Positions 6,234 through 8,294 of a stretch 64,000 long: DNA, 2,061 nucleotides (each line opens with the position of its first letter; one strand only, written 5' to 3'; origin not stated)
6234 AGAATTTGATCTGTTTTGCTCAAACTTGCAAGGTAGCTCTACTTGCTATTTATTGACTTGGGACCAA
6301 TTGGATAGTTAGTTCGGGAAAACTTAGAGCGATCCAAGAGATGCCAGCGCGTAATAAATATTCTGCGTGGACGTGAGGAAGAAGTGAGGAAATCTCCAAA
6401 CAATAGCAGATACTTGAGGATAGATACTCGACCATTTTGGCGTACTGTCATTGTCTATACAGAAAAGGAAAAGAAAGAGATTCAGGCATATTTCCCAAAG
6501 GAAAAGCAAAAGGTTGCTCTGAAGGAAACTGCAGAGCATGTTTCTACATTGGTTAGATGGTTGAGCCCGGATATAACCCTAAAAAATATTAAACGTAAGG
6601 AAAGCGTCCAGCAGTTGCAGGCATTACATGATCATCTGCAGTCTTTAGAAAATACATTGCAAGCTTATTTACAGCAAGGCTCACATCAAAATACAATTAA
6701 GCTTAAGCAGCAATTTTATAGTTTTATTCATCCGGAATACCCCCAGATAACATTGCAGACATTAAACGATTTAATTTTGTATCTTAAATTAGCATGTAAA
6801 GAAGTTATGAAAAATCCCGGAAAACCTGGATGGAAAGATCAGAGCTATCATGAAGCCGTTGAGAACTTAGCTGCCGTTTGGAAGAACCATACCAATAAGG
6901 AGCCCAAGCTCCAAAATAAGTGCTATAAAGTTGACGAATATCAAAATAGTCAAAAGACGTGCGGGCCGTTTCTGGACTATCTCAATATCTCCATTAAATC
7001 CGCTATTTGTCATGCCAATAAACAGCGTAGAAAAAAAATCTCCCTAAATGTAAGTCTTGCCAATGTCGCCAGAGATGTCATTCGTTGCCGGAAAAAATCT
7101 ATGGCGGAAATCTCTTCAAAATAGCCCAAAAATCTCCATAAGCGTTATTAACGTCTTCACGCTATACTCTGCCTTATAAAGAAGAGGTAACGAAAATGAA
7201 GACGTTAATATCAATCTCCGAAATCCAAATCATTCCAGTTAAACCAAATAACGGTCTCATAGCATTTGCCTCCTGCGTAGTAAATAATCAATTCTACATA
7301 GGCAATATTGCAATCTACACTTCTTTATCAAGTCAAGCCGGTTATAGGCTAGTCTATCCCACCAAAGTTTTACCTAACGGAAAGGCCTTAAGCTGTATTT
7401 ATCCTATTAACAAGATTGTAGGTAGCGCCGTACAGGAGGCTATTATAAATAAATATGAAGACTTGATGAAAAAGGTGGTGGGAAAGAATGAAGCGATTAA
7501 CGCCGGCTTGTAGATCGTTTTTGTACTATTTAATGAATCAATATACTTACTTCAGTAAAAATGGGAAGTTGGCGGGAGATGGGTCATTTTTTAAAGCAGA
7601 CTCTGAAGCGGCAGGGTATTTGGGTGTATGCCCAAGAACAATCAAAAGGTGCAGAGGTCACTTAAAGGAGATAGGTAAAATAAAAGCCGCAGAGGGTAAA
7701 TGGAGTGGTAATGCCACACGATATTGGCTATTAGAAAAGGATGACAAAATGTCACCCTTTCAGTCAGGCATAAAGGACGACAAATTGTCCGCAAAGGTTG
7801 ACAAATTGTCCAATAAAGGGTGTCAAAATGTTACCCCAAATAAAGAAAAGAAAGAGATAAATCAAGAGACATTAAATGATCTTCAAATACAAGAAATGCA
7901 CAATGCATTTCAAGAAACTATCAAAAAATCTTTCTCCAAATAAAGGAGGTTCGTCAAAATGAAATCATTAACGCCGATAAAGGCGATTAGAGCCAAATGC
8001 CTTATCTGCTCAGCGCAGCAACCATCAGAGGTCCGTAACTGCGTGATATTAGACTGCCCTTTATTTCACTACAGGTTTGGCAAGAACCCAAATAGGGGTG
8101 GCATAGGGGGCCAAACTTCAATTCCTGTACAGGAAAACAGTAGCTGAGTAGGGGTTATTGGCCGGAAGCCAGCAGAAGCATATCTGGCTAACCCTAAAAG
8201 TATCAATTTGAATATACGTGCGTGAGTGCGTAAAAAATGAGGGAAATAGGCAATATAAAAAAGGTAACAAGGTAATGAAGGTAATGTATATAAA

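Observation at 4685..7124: Three uncharacterised genes, two with PD-(D/E)xK cores, between the Type III R-M operon and the element's replication/integration module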

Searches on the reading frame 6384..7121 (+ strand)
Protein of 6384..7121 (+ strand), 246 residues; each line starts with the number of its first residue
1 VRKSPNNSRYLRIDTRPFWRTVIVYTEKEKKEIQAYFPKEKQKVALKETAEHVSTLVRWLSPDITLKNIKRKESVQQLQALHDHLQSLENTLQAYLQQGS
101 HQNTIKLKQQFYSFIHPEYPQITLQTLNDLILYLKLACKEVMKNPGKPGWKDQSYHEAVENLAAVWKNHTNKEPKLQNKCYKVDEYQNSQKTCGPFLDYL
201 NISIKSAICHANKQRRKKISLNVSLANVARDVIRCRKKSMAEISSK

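Call 3: search_protein_families(library=pfam, proteins=[window:6384-7121:+], max_evalue=1)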
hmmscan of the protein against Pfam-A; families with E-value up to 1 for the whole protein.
window:6384-7121:+ (246 aa): 4 families
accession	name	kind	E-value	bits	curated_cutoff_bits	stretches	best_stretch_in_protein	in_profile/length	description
PF23119.1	CTE_TERT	-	0.0006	19.8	27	1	18-136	101-215/230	Telomerase reverse transcriptase, CTE domain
PF24915.1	Spectrin_SESTD1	-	0.013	16.3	27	1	46-100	10-62/110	SESTD1-like, spectrin repeat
PF16313.11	DUF4953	-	0.13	11.9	24.2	1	28-105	214-285/316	Met-zincin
PF21654.3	DncV-like_NTFase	-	0.73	11.2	24.9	0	129-184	27-77/90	Cyclic GMP-AMP synthase DncV-like, nucleotidyltransferase domain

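Call 4: search_protein_families(library=padloc, proteins=[window:6384-7121:+], max_evalue=1)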
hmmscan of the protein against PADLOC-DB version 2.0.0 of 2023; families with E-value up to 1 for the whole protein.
window:6384-7121:+ (246 aa): 0 families

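Call 5: search_protein_families(library=ncbifam, proteins=[window:6384-7121:+], max_evalue=1)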
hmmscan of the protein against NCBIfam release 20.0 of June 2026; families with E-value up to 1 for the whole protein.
window:6384-7121:+ (246 aa): 1 family
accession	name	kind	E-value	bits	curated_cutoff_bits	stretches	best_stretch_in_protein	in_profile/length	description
NF033172.0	N_to_GlyXaaXaa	domain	0.002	18.3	40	1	76-113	4-41/122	collagen-like repeat preface domain-containing protein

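Call 6: search_protein_families(library=phrogs, proteins=[window:6384-7121:+], max_evalue=1)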
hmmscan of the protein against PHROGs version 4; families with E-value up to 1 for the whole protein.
window:6384-7121:+ (246 aa): 1 family
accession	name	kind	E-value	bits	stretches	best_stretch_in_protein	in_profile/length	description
phrog_25420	-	DNA, RNA and nucleotide metabolism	0.037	14.4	1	162-245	210-287/305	HNH endonuclease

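Call 11: find_homologous_proteins(query=window:6384-7121:+)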
Query window:6384-7121:+ (246 aa): 7 proteins with E <= 0.001 among 182 candidates.
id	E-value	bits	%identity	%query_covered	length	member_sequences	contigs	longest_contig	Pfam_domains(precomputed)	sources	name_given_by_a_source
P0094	1.1e-152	524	100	96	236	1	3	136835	-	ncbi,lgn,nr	ncbi:MAG: hypothetical protein PHO67_04520 [Candidatus Omnitrophica bacterium]|nr:hypothetical prote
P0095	1.3e-107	377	72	100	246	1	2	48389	-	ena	-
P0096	4.3e-95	336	65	98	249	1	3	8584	-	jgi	jgi:hypothetical protein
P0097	1.2e-87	312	61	100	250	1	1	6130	-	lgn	-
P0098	5.8e-45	172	82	40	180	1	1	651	-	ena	-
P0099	2.0e-43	167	42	98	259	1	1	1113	-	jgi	jgi:hypothetical protein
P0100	3.0e-33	134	45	72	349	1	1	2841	-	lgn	-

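Call 12: search_protein_families(library=pfam, proteins=[P0095, P0100], max_evalue=10)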
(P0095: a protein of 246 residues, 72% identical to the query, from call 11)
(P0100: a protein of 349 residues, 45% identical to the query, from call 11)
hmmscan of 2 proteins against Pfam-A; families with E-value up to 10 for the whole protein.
P0095 (246 aa): 2 families
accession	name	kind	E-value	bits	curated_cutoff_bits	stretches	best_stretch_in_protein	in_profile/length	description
PF16313.11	DUF4953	-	0.035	13.7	24.2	1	21-106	206-282/316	Met-zincin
PF14023.12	Bestrophin-like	-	0.17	11.8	32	1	34-91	77-133/232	Bestrophin-like domain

P0100 (349 aa): 4 families
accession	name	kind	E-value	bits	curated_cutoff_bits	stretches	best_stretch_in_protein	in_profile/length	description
PF07739.18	TipAS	-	0.003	18.5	23.8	1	41-129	20-108/117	TipAS antibiotic-recognition domain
PF18618.6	HP0268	-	0.013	16.3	25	2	30-60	27-57/80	HP0268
PF06207.16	DUF1002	-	0.015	15.4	26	1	40-106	140-200/220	Protein of unknown function (DUF1002)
PF20050.4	DUF6452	-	0.11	13.1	27.1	1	169-254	4-92/108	Family of unknown function (DUF6452)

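Call 16: find_encoding_contigs(protein=P0095, flank=10000, max_places=2)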
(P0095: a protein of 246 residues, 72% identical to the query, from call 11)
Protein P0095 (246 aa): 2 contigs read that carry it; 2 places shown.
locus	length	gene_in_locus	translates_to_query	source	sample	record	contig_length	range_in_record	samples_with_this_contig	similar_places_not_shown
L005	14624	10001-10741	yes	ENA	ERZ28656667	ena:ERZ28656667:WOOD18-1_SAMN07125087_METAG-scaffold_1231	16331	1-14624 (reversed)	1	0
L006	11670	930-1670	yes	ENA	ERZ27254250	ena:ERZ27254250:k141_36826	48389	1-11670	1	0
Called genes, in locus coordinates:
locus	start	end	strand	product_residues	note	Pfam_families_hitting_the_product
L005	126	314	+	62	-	PF12728:HTH_17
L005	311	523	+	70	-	-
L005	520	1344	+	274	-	-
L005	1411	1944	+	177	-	PF07894:SACK1, PF13091:PLDc_2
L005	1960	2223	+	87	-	PF02805:Ada_Zn_binding (weak)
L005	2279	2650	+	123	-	PF03938:OmpH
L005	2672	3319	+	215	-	-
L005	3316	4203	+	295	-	-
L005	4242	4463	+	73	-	-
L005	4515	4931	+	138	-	PF11399:DUF3192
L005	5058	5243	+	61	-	-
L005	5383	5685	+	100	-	-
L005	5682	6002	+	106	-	PF27806:HxsD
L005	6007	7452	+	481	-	PF04055:Radical_SAM, PF13353:Fer4_12 (weak)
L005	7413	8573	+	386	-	PF04055:Radical_SAM, PF13353:Fer4_12 (weak)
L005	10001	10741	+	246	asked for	-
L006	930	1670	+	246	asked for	-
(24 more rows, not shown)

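Call 48: find_encoding_contigs(protein=P0096, flank=8000, max_places=2)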
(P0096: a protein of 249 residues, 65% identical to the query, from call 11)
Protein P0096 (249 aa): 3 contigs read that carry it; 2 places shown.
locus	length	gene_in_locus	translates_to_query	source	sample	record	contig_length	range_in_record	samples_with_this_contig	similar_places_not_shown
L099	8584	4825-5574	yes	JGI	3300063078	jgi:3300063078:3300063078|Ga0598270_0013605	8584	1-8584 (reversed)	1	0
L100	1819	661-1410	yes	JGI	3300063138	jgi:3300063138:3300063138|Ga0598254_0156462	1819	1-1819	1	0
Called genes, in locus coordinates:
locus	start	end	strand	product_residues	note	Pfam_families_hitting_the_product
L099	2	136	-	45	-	?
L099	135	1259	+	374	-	PF00923:TAL_FSA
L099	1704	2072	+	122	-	-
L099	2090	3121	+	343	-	PF13102:Phage_int_SAM_5 (weak), PF24624:Int_N (weak), PF00589:Phage_integrase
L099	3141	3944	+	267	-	PF03938:OmpH (weak)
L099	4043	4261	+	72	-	-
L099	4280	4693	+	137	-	-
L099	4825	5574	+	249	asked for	-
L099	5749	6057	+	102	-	-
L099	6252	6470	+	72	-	-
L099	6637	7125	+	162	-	-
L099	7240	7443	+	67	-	PF05930:Phage_AlpA (weak), PF13384:HTH_23 (faint), PF12728:HTH_17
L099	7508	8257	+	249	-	PF01936:NYN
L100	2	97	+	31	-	?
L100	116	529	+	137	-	-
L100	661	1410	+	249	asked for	-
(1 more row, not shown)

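Call 49: find_encoding_contigs(protein=P0097, flank=8000, max_places=2)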
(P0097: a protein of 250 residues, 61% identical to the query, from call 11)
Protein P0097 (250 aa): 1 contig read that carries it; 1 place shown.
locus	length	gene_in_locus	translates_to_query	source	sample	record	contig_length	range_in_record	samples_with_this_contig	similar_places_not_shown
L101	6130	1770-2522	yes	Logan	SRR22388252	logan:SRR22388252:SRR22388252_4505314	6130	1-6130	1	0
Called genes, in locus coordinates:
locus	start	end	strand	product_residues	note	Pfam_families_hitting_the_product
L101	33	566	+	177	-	-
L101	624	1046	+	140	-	-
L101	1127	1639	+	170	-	-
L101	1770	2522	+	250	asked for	-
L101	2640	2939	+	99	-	-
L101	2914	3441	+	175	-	-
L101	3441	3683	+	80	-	-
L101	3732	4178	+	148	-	PF16677:GP3_package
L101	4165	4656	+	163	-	PF03592:Terminase_2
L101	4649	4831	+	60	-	PF12728:HTH_17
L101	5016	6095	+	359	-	PF24624:Int_N, PF00589:Phage_integrase, PF22823:MrpR_C_cat (weak)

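Call 55: search_solved_structures(query=A3, max_evalue=1)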
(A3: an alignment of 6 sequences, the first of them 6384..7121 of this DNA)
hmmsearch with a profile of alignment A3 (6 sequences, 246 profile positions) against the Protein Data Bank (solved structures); distinct sequences matched with E-value up to 1: 5.
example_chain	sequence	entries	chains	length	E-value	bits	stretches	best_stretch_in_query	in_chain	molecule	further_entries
3qzm_A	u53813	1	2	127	0.035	17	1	136-183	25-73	Iron-regulated surface determinant protein A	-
2o1a_A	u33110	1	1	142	0.08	15.8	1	140-183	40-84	Iron-regulated surface determinant protein A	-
3qzn_A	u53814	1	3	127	0.082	15.8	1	140-190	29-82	Iron-regulated surface determinant protein A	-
2ite_A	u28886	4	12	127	0.091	15.6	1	140-183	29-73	Iron-regulated surface determinant protein A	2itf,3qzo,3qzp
3qzl_A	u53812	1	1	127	0.097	15.6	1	140-183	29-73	Iron-regulated surface determinant protein A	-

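Call 72: search_protein_families(library=pfam, proteins=[L099:5749-6054:+, L101:2640-2936:+, L101:2914-3438:+], max_evalue=0.01)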
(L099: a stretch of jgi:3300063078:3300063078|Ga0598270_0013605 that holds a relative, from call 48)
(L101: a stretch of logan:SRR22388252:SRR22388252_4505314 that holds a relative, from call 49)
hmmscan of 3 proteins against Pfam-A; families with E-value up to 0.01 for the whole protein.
L099:5749-6054:+ (102 aa): 0 families

L101:2640-2936:+ (99 aa): 0 families

L101:2914-3438:+ (175 aa): 0 families

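Call 80: search_dna_similar(query=window:6387-7121:+, collection=phages, mode=protein, max_evalue=0.001, max_rows=15)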
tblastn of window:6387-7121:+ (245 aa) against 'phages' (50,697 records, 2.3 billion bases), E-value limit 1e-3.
No match.

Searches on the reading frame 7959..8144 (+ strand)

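Call 3: search_protein_families(library=pfam, proteins=[window:7959-8144:+], max_evalue=1)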
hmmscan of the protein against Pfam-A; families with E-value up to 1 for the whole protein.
window:7959-8144:+ (62 aa): 1 family
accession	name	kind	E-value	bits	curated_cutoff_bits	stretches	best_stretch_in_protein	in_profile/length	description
PF14260.11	zf-C4pol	-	0.013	16.2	28.9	1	8-38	39-69/70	C4-type zinc-finger of DNA polymerase delta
